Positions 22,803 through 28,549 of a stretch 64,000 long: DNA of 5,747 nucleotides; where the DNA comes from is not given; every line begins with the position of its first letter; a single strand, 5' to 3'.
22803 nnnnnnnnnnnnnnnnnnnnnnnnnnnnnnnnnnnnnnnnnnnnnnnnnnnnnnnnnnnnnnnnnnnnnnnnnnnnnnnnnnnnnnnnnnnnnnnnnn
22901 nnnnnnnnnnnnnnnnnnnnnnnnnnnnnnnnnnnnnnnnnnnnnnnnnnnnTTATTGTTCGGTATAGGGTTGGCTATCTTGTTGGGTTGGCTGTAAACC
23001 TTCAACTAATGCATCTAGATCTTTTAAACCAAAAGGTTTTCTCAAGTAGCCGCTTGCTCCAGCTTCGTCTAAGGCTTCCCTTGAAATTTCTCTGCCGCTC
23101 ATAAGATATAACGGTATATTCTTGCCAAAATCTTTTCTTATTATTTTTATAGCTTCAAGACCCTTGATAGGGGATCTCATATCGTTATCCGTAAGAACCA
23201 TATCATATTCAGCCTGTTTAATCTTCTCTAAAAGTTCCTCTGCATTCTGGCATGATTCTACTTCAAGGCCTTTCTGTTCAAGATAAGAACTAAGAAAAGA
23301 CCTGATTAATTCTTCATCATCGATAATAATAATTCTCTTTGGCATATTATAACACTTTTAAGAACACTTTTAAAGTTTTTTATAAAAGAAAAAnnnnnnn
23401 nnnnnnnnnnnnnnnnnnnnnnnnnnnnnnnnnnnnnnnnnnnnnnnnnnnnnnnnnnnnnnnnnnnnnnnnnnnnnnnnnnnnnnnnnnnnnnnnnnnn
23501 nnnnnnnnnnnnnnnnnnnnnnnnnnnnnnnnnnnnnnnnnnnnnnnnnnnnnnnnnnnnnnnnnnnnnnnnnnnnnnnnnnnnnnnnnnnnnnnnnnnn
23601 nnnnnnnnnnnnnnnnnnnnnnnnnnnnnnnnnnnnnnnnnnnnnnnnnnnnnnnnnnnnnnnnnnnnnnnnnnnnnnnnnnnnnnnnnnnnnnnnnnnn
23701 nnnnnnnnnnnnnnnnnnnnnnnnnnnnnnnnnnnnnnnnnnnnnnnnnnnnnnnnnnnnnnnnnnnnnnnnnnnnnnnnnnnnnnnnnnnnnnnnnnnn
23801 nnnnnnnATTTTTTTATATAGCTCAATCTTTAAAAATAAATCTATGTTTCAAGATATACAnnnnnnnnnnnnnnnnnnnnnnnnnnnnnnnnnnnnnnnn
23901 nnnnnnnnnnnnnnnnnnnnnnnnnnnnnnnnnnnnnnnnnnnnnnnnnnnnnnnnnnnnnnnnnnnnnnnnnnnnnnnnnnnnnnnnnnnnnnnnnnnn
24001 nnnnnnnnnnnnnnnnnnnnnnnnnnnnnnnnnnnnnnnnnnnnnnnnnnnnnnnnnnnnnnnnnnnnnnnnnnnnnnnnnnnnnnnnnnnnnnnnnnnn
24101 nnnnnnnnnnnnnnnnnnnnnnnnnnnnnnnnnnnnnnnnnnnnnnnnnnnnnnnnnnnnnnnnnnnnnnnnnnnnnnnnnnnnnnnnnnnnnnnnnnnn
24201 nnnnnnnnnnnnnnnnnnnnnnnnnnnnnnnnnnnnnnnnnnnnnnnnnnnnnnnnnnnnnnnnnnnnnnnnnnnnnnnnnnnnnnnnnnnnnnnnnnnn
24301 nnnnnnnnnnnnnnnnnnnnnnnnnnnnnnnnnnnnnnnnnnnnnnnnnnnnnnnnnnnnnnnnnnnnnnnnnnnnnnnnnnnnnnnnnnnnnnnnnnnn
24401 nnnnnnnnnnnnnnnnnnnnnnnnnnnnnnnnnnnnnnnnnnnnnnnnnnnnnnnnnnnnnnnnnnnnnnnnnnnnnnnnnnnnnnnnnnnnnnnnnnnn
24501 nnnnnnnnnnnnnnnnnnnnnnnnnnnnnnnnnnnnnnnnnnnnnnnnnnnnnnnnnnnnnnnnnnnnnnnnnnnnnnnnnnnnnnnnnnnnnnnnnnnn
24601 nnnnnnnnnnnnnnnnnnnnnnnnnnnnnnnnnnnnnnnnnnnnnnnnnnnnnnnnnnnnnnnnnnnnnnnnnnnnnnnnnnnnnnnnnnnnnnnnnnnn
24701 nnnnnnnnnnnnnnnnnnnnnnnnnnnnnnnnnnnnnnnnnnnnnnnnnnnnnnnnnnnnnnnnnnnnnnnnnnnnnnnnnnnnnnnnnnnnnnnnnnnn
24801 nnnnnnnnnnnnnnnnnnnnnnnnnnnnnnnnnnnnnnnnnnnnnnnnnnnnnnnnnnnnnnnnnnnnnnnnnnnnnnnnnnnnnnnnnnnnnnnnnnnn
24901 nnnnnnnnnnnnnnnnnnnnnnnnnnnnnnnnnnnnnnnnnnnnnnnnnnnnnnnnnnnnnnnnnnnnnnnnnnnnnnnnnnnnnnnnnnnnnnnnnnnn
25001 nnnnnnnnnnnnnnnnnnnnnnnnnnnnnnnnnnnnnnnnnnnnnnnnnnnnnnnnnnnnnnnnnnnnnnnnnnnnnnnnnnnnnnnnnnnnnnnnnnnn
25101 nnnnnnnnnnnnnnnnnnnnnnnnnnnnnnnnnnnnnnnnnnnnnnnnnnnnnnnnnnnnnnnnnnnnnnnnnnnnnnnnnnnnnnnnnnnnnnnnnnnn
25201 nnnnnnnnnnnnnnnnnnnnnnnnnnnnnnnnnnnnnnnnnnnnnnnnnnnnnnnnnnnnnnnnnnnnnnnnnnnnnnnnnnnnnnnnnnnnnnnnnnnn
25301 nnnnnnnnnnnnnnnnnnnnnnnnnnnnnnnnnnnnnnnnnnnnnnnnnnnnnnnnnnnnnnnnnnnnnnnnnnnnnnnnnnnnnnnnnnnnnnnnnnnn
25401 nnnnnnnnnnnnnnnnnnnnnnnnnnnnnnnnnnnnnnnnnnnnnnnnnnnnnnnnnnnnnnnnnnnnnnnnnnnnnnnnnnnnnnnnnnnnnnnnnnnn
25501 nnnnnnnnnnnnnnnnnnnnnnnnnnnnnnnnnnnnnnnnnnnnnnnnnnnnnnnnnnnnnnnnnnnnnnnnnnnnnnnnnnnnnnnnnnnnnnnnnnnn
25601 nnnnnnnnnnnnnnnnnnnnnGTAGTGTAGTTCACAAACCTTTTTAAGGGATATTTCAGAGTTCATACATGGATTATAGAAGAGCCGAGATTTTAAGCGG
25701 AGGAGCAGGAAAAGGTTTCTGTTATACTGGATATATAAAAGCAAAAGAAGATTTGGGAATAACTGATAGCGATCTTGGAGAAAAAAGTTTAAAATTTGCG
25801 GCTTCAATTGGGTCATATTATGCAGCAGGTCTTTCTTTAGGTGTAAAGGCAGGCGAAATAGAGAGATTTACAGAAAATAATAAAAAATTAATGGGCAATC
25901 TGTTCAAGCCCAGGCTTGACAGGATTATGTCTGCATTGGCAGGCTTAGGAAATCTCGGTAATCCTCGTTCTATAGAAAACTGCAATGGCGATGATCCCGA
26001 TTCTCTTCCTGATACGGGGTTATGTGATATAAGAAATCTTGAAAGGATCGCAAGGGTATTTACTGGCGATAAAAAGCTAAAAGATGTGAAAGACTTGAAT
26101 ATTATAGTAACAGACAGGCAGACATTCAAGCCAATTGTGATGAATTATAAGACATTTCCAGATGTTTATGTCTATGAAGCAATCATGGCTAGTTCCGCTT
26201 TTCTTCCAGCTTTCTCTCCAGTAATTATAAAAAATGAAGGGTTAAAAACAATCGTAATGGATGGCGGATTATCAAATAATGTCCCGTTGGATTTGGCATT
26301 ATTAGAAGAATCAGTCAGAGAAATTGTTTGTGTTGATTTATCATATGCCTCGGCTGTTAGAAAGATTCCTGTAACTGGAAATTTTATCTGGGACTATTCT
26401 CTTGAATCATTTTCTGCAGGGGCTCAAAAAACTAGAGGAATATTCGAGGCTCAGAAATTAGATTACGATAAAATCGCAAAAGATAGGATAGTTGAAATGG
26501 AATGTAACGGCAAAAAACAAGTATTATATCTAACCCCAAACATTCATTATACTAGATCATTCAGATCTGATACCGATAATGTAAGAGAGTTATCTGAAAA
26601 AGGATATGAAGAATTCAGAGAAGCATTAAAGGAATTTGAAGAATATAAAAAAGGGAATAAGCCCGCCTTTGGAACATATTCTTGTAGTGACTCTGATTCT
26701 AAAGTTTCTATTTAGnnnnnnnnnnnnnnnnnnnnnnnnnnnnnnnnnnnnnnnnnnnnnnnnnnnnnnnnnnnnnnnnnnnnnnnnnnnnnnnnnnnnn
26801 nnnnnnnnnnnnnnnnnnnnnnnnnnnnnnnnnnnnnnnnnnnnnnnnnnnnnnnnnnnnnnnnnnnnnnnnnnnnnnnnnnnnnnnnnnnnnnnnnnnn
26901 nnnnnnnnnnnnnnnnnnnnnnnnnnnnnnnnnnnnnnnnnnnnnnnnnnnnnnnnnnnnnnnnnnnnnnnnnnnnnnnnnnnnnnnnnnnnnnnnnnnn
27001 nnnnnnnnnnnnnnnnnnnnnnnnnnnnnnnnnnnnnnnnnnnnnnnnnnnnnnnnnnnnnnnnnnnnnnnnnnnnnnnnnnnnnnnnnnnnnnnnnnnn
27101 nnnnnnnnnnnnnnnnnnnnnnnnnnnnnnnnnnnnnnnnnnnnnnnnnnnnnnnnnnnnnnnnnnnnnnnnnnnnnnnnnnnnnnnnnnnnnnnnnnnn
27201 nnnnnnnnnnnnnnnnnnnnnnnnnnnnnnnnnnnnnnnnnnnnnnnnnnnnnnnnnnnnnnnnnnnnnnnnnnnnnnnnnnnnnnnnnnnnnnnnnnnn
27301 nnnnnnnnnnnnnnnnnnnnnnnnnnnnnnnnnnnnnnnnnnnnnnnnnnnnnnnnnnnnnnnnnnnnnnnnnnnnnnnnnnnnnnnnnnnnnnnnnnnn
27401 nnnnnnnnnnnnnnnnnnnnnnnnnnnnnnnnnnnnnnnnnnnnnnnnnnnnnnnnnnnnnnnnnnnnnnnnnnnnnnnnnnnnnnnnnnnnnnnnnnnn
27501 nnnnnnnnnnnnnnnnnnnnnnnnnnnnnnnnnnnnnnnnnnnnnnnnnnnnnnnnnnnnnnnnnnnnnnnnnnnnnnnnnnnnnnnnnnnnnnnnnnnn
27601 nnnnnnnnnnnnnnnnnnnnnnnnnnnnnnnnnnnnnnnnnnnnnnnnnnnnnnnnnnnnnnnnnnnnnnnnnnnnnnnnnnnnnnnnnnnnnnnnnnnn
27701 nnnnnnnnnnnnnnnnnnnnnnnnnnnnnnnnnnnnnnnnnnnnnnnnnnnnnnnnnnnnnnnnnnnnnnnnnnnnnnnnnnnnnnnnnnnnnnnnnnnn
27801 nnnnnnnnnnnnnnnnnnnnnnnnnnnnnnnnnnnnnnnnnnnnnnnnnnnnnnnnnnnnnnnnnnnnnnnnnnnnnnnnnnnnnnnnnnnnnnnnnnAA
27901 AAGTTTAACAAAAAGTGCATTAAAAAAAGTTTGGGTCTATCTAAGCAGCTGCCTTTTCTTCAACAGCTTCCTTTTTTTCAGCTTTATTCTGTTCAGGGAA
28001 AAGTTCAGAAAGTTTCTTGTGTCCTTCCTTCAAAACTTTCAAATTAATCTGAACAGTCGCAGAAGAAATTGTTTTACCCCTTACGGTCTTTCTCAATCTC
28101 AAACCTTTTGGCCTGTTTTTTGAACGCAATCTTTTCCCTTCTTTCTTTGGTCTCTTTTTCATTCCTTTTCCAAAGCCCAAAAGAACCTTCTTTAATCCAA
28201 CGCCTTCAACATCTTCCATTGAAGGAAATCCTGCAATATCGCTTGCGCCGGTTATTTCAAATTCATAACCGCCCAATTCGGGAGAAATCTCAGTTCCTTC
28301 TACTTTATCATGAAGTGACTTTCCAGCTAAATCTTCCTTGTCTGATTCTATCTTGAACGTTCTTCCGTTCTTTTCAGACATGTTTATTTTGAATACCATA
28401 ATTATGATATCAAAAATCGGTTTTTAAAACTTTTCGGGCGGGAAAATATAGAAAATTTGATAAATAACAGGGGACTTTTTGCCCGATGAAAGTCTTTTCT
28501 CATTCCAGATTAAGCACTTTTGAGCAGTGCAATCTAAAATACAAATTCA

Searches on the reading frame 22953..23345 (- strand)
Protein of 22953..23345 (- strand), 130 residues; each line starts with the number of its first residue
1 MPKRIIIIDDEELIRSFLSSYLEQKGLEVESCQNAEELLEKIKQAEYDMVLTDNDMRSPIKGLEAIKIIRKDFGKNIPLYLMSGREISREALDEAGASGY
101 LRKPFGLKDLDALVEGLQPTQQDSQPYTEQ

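Call 30: search_protein_families(library=ncbifam, proteins=[window:22953-23345:-], max_evalue=0.00001)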
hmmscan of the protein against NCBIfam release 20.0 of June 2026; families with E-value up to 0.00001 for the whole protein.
window:22953-23345:- (130 aa): 67 families (the best 25 are shown)
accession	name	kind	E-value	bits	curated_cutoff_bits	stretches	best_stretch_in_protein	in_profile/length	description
TIGR01818.1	ntrC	equivalog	2.5e-14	52.9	558.6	1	5-124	1-120/463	nitrogen regulation protein NR(I)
NF008469.0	PRK11361.1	equivalog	2.6e-14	52.8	714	1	3-115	5-117/461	acetoacetate metabolism transcriptional regulator AtoC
NF053854.1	RespRegPhoBBctds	equivalog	2.8e-14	53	270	1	5-117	1-114/225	two-component system response regulator PhoB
NF007005.1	PRK09468.1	equivalog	3.5e-13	49.5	331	1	3-120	4-121/237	osmolarity response regulator transcription factor OmpR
TIGR02154.1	PhoB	equivalog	6.5e-13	48.5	296.2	1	1-117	1-119/226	phosphate regulon transcriptional regulator PhoB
NF045505.1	RR_RssB_Pseudo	equivalog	6.6e-13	48.5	700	1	4-114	7-115/394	two-component system response regulator RssB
NF040534.1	resp_reg_YycF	equivalog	1.7e-12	47.1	340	1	3-115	1-112/231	response regulator YycF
NF008034.0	PRK10766.1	equivalog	1.8e-12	47.2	275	1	1-114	1-113/231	two-component system response regulator TorR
NF045717.1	DVU0259_DivK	exception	8.1e-12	45.4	160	1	1-114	1-112/117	DVU0259 family response regulator domain-containing protein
NF051850.1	RespRegRprY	equivalog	8.5e-12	45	370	1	4-116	6-118/234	response regulator transcription factor RprY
NF051870.1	NAssimRespRegNtrX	equivalog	2.5e-11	43.1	600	1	4-115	3-116/452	nitrogen assimilation response regulator NtrX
NF046022.1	RespRegCpdRBruc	equivalog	3.4e-11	43.2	180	1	3-115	2-114/120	cell cycle two-component system response regulator CpdR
NF007901.0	PRK10610.1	equivalog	3.9e-11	43.2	189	1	4-111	7-117/129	chemotaxis response regulator CheY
NF008296.0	PRK11083.1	equivalog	5.3e-11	42.4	273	1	3-116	4-116/228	two-component system response regulator CreB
NF006900.1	PRK09390.1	equivalog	5.3e-11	42.4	255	1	4-115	6-117/203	response regulator FixJ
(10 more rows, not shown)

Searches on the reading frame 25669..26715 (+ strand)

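Call 9: search_protein_families(library=pfam, proteins=[window:25669-26715:+], max_evalue=0.0001)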
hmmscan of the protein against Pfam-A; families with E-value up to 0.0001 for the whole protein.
window:25669-26715:+ (348 aa): 1 family
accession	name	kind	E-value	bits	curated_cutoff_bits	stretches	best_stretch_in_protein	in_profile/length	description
PF01734.28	Patatin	-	9e-20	72.1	27.7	1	9-211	3-191/191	Patatin-like phospholipase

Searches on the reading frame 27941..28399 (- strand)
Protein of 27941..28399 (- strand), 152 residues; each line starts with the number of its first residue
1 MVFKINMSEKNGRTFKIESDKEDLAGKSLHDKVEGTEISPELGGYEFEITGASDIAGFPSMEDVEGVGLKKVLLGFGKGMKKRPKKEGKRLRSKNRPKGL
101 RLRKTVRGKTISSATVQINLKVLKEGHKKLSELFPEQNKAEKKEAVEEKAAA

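Call 30: search_protein_families(library=ncbifam, proteins=[window:27941-28399:-], max_evalue=0.00001)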
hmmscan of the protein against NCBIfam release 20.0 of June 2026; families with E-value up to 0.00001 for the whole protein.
window:27941-28399:- (152 aa): 3 families
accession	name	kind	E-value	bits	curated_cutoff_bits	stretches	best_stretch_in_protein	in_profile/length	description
NF003294.0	PRK04290.1-3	equivalog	4.2e-29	101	135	1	2-142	3-132/133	30S ribosomal protein S6e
NF003292.0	PRK04290.1-1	equivalog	2.4e-15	56.8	253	1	16-124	121-215/216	30S ribosomal protein S6e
NF003293.0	PRK04290.1-2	equivalog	4.3e-13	49.5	176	1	3-151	4-146/148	30S ribosomal protein S6e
